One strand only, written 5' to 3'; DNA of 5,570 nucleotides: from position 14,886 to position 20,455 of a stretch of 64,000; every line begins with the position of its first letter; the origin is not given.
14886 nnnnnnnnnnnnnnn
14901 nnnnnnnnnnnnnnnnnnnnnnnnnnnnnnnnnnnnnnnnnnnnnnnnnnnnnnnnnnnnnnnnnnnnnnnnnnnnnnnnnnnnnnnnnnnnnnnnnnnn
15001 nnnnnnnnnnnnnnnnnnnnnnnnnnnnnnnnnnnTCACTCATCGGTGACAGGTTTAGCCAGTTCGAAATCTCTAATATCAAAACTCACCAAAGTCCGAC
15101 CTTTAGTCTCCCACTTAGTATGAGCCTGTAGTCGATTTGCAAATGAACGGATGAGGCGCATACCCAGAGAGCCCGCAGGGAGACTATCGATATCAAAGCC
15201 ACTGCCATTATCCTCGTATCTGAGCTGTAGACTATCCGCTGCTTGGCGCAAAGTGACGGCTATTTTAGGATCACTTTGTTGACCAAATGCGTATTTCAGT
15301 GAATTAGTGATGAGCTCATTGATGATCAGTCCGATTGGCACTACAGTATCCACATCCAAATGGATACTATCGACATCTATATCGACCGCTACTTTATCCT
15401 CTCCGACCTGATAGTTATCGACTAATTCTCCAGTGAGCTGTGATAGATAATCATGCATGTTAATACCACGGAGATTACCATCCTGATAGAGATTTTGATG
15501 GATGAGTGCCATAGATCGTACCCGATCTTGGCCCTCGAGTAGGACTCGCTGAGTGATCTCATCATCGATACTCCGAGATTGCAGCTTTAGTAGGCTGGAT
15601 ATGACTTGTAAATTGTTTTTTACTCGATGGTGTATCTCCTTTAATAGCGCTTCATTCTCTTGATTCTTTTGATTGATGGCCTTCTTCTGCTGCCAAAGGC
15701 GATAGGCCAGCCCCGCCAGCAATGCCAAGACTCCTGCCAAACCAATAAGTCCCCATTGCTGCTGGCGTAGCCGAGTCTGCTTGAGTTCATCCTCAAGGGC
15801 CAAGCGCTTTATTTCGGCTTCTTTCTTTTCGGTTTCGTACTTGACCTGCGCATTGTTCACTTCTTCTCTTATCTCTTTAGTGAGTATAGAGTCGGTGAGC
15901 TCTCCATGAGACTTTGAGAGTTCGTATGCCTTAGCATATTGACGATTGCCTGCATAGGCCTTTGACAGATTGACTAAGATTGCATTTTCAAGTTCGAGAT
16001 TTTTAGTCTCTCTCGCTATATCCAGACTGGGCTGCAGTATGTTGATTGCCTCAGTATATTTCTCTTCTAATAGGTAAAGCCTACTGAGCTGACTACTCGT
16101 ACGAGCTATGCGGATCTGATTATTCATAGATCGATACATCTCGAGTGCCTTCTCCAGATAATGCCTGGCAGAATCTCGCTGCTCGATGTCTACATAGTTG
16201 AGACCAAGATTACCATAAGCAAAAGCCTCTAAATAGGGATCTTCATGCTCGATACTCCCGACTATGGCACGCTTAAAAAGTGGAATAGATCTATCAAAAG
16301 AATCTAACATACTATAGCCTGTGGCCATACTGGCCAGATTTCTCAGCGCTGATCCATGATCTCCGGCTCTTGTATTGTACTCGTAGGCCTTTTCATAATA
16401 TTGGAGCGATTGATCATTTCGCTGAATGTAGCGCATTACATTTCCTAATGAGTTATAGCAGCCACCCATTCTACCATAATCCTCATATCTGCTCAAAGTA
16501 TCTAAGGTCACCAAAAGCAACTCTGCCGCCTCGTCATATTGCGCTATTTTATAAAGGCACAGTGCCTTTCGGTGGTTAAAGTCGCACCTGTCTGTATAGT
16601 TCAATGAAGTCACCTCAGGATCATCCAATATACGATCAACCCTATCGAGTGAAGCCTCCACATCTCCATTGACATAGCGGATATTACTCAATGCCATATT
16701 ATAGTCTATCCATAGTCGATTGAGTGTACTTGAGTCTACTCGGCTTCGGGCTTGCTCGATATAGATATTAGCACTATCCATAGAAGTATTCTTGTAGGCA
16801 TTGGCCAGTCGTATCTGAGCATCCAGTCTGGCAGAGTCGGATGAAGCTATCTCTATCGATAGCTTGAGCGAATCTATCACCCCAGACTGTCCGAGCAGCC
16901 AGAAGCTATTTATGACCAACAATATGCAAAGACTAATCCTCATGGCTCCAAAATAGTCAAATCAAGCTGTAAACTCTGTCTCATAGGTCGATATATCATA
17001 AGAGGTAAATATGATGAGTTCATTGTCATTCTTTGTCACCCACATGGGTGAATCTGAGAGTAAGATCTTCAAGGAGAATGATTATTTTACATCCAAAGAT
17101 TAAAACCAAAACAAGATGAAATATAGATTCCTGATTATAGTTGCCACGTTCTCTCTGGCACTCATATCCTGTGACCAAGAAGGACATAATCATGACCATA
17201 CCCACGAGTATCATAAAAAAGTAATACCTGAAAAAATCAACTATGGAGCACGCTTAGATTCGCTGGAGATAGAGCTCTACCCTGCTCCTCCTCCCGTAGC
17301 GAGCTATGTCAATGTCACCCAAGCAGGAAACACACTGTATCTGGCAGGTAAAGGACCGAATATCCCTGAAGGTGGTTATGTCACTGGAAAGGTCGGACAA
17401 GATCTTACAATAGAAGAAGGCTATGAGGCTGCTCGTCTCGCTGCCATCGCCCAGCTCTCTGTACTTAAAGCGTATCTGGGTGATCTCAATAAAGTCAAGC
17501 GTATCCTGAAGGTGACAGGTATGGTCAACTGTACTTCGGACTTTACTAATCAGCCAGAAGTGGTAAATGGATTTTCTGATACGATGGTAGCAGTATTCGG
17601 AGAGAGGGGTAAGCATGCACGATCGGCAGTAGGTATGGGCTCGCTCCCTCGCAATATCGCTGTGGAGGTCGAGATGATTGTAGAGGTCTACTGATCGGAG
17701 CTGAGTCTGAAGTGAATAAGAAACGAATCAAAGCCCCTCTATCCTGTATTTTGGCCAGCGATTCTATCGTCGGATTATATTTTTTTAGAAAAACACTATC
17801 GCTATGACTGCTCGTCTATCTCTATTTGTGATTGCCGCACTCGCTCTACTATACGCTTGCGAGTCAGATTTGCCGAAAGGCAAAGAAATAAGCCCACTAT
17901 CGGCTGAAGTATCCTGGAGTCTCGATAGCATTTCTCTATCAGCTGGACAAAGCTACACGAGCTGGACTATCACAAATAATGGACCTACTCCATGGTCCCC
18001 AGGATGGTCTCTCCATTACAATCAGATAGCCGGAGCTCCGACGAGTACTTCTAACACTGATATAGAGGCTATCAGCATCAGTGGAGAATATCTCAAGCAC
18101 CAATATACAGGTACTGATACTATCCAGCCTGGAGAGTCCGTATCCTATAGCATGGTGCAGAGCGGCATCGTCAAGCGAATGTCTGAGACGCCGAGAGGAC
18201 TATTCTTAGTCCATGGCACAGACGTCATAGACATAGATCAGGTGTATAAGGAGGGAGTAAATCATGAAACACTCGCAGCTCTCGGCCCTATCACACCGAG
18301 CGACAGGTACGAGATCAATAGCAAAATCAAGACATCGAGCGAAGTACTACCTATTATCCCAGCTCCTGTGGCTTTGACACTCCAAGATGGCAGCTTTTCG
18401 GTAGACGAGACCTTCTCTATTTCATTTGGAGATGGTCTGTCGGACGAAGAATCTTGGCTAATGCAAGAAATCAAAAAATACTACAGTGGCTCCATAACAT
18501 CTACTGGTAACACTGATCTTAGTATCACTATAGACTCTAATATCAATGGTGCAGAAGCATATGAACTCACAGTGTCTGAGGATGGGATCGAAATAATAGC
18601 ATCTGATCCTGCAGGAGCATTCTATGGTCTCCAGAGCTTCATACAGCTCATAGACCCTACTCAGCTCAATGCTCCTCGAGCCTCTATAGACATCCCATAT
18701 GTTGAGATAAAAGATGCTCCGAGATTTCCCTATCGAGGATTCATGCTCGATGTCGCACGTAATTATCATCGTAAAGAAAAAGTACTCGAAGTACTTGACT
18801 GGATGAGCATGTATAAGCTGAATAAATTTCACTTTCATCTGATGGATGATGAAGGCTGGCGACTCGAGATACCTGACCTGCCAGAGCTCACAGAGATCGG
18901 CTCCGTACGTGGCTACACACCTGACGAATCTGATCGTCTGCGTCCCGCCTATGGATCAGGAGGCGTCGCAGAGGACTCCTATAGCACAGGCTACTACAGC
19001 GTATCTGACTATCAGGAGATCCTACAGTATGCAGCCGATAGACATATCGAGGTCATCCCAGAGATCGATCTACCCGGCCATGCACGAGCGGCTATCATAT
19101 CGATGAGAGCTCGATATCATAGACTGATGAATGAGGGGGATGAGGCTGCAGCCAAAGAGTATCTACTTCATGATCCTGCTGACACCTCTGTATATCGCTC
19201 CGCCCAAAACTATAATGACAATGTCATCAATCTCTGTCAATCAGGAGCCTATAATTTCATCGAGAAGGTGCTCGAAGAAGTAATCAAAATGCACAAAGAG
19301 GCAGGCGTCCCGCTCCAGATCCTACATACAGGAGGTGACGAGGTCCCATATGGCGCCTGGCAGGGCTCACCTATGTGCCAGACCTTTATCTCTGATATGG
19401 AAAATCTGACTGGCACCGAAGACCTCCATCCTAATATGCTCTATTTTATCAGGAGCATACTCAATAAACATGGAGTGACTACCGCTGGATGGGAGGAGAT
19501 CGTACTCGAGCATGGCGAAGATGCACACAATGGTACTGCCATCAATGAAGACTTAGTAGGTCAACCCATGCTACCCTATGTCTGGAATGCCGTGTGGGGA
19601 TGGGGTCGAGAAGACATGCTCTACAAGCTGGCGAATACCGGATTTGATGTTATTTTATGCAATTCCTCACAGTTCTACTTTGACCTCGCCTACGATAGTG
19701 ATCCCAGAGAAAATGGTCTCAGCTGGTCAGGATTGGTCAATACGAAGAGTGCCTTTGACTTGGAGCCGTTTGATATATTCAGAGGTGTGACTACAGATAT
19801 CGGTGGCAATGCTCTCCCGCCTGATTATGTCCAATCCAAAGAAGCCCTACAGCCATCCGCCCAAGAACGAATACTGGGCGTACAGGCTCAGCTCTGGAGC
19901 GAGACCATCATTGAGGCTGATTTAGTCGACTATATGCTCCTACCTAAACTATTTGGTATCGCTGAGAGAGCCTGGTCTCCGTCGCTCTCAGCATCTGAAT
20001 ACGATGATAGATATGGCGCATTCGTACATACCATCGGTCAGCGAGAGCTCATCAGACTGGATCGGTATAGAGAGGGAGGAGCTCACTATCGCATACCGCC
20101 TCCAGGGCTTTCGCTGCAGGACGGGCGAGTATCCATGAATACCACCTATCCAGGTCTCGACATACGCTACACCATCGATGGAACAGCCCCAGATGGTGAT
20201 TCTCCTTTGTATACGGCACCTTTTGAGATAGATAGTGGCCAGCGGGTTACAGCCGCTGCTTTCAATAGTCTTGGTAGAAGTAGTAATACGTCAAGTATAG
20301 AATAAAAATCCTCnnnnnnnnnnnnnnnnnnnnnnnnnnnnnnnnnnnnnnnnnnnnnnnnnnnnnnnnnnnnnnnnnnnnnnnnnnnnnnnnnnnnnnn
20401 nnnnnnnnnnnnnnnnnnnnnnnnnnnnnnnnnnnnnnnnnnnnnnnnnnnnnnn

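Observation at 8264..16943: Two-component-system-controlled operon of three large secreted proteins (beta-helix, BNR propeller, 274-aa unknown)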

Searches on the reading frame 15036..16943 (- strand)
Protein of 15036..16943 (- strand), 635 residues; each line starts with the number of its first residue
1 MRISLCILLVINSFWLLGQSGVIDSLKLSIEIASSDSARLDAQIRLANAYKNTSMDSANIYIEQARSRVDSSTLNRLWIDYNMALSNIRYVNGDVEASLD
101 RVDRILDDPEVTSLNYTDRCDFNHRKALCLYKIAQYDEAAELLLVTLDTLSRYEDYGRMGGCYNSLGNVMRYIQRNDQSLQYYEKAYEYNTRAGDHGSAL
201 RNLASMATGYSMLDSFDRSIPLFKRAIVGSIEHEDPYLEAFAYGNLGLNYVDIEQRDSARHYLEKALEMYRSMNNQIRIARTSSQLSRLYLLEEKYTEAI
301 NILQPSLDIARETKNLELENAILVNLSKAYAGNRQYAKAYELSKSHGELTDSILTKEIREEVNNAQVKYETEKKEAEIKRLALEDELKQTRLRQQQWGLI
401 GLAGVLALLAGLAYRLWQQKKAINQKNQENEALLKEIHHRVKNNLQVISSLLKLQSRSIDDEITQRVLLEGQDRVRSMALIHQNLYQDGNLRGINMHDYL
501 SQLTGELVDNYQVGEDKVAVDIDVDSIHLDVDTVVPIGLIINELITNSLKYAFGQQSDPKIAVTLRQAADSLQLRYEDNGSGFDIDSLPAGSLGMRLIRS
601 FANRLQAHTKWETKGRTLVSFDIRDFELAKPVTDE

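Call 5: search_protein_families(library=pfam, proteins=[window:15036-16943:-], max_evalue=0.1)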
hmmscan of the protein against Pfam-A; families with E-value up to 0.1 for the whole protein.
window:15036-16943:- (635 aa): 13 families
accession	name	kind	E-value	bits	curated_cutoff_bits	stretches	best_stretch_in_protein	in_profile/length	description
PF07568.18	HisKA_2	-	5.1e-28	97.4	22.3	1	436-511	1-76/76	Histidine kinase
PF13424.12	TPR_12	-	4.1e-17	62.6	30.1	4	163-227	6-72/77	Tetratricopeptide repeat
PF14938.12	SNAP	-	1.4e-08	35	25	2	254-342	88-177/282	Soluble NSF attachment protein, SNAP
PF13581.12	HATPase_c_2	-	8.7e-08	32.7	27.4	1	526-618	21-123/127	Histidine kinase-like ATPase domain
PF13374.12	TPR_10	-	1.8e-07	31.3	27.5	1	242-272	4-34/42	Tetratricopeptide repeat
PF02518.31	HATPase_c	-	5e-07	30.6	26.4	1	537-602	6-59/111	Histidine kinase-, DNA gyrase B-, and HSP90-like ATPase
PF07719.23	TPR_2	-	5.4e-06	26.6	27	1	240-270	1-31/34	Tetratricopeptide repeat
PF07536.20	HWE_HK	-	1.7e-05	25.9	22.8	1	436-502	1-64/83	HWE histidine kinase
PF13181.12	TPR_8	-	2.3e-05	24.6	25.7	1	242-271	3-32/34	Tetratricopeptide repeat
PF13176.12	TPR_7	-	0.0027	18.1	27.9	0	284-315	3-34/36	Tetratricopeptide repeat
PF13432.12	TPR_16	-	0.0058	17.5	32.7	0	246-276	3-32/65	Tetratricopeptide repeat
PF00515.34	TPR_1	-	0.023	15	27.8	0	240-271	1-32/34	Tetratricopeptide repeat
PF14689.11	SPOB_a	-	0.082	13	28.1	0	425-455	8-37/62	Sensor_kinase_SpoOB-type, alpha-helical domain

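Call 6: search_protein_families(library=ncbifam, proteins=[window:15036-16943:-], max_evalue=0.1)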
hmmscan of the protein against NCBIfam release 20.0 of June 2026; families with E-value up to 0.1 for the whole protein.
window:15036-16943:- (635 aa): 16 families
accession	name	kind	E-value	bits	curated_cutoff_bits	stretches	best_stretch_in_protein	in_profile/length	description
NF051872.1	HisKinPhyk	equivalog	1.9e-41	142.3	750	1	409-612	322-523/537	sensor histidine kinase PhyK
NF053520.1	HK_Porph_FimS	equivalog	1.8e-19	69.5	600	2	134-498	98-464/618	sensor histidine kinase FimS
NF052306.1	BluLightHisKinLov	equivalog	4.6e-15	55.3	450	1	420-615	139-323/334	blue-light-activated histidine kinase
NF010077.0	PRK13559.1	subfamily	9.3e-15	54.4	361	1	421-603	161-336/364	hypothetical protein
NF053617.1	SARPRegAfsRStmc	equivalog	6.6e-10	37.6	1430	1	99-322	645-859/986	SARP-family global regulator AfsR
NF053779.1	BT3442_fam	equivalog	1.8e-09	36.9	940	1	135-447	117-404/563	BT3442 family protein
NF053720.1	NsdA_fam_reg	subfamily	7.2e-09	35.6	75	2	247-335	208-296/432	NsdA family TPR-like regulatory protein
NF058541.1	SusR_regulator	equivalog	1.6e-07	30.9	480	2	23-211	25-210/515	SusR family glycan utilization regulator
NF052531.1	Strep_LiaS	equivalog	2e-06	27.3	450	1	539-624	243-324/328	envelope stress sensor histidine kinase LiaS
NF003144.0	PRK04069.1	equivalog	0.00011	21.6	145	1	537-588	43-94/161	anti-sigma B factor RsbW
NF040959.1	MamA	equivalog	0.00012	21.6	200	1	245-340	76-159/204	magnetosome protein MamA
TIGR01924.1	rsbW_low_gc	equivalog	0.00012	21.5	155.05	1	535-587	41-93/159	anti-sigma B factor RsbW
NF041717.1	HaaA_phane_TPR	equivalog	0.00086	17.5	1125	1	129-363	601-835/882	cyclophane-containing RiPP biosynthesis TPR protein HaaT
TIGR01925.2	spIIAB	equivalog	0.0014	18.5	135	1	518-583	19-84/137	anti-sigma F factor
NF008649.0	PRK11644.1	equivalog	0.0014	17.5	408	1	505-601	379-472/499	signal transduction histidine-protein kinase/phosphatase UhpB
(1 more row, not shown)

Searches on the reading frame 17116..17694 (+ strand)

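Call 48: search_protein_families(library=pfam, proteins=[window:17116-17694:+], max_evalue=0.001)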
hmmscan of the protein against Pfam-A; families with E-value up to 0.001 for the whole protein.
window:17116-17694:+ (192 aa): 2 families
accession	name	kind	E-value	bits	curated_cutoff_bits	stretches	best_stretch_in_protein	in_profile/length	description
PF14588.11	YjgF_endoribonc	-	2.8e-17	63.3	35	1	60-187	17-144/148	YjgF/chorismate_mutase-like, putative endoribonuclease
PF01042.26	Ribonuc_L-PSP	-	9.8e-13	48.6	27.3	1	57-190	4-120/121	Endoribonuclease L-PSP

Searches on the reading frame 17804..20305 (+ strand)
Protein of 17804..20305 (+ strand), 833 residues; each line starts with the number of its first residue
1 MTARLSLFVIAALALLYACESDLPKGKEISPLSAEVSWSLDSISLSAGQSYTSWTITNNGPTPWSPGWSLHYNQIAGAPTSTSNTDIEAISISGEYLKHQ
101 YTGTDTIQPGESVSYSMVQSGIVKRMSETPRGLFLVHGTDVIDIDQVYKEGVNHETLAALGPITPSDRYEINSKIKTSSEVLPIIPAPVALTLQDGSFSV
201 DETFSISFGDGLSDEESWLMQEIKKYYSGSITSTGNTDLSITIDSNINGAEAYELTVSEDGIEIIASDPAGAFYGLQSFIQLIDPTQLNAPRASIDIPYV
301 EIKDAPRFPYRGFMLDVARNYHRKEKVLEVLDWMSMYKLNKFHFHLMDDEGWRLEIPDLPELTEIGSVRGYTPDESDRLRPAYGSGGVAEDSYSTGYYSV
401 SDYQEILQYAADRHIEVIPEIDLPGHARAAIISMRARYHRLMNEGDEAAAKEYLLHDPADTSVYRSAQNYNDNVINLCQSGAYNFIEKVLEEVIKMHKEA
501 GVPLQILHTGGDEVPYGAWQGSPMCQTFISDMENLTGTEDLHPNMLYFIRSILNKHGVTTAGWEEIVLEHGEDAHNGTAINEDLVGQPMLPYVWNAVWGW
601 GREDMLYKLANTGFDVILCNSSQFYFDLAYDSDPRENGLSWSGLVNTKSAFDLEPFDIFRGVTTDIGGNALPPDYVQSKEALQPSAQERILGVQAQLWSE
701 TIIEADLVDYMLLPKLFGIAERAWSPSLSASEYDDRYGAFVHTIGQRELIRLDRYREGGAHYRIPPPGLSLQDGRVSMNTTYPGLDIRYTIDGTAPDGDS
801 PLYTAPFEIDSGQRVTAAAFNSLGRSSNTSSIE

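Call 48: search_protein_families(library=pfam, proteins=[window:17804-20305:+], max_evalue=0.001)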
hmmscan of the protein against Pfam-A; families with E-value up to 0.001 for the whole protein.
window:17804-20305:+ (833 aa): 6 families
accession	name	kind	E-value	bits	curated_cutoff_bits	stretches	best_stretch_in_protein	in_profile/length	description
PF00728.28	Glyco_hydro_20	-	8.3e-90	302.1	22.3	1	308-726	1-347/348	Glycosyl hydrolase family 20, catalytic domain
PF02838.20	Glyco_hydro_20b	-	2.9e-20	73.7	26.1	1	183-305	3-124/124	Glycosyl hydrolase family 20, domain 2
PF13290.12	CHB_HEX_C_1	-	3.7e-14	52.9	22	1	765-830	1-66/67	Chitobiase/beta-hexosaminidase C-terminal domain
PF03174.19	CHB_HEX_C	-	8.3e-13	48.5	23.6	1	748-827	1-74/76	Chitobiase/beta-hexosaminidase C-terminal domain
PF13287.12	Fn3_assoc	-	3.3e-12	46.7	23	1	778-831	3-56/59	Fn3 associated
PF14845.11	Glycohydro_20b2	-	6.2e-05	24.2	27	0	246-282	93-130/130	beta-acetyl hexosaminidase like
